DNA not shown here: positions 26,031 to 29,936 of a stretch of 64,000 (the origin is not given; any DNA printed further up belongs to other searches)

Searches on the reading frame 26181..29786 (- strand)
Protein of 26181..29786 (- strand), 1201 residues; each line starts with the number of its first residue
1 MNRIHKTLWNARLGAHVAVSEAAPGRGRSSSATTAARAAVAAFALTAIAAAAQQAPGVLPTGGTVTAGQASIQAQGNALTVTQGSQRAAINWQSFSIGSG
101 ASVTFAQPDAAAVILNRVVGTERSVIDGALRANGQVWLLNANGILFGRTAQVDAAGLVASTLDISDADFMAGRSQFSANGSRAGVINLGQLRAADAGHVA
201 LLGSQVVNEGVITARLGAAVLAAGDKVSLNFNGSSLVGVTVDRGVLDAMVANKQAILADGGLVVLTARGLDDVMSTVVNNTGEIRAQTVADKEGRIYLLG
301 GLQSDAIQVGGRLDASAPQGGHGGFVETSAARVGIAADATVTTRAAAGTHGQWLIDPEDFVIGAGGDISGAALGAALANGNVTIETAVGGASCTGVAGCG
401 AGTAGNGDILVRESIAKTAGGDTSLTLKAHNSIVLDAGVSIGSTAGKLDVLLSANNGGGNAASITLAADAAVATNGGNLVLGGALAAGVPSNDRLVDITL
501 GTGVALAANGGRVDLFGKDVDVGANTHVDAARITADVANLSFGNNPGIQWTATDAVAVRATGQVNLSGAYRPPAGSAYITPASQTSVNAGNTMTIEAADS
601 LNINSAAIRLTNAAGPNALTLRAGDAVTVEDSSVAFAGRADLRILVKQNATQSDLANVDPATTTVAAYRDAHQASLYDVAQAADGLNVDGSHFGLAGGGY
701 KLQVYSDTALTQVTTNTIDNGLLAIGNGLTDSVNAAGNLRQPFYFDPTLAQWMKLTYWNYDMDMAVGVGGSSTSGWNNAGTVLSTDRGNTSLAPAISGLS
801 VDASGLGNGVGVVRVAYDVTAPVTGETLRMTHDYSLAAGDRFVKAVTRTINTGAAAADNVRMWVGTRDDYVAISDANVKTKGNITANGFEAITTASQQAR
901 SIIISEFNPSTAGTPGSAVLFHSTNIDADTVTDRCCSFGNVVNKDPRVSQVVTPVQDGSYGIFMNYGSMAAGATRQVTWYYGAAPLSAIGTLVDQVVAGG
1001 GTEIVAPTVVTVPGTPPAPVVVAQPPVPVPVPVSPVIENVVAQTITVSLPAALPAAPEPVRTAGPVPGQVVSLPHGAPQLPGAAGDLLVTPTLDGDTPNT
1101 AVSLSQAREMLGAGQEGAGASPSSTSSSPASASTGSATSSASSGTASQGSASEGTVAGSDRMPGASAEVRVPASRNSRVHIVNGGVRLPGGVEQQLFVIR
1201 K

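Call 9: search_protein_families(library=pfam, proteins=[window:26181-29786:-], max_evalue=0.01)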
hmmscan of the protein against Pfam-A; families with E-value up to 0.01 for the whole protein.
window:26181-29786:- (1201 aa): 2 families
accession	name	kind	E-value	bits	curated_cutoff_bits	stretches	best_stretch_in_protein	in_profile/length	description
PF05860.19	TPS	-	6.8e-37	128.2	33.5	1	58-303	3-242/252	TPS secretion domain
PF13018.11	ESPR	-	3.2e-11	44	25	1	1-49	1-49/50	Extended Signal Peptide of Type V secretion system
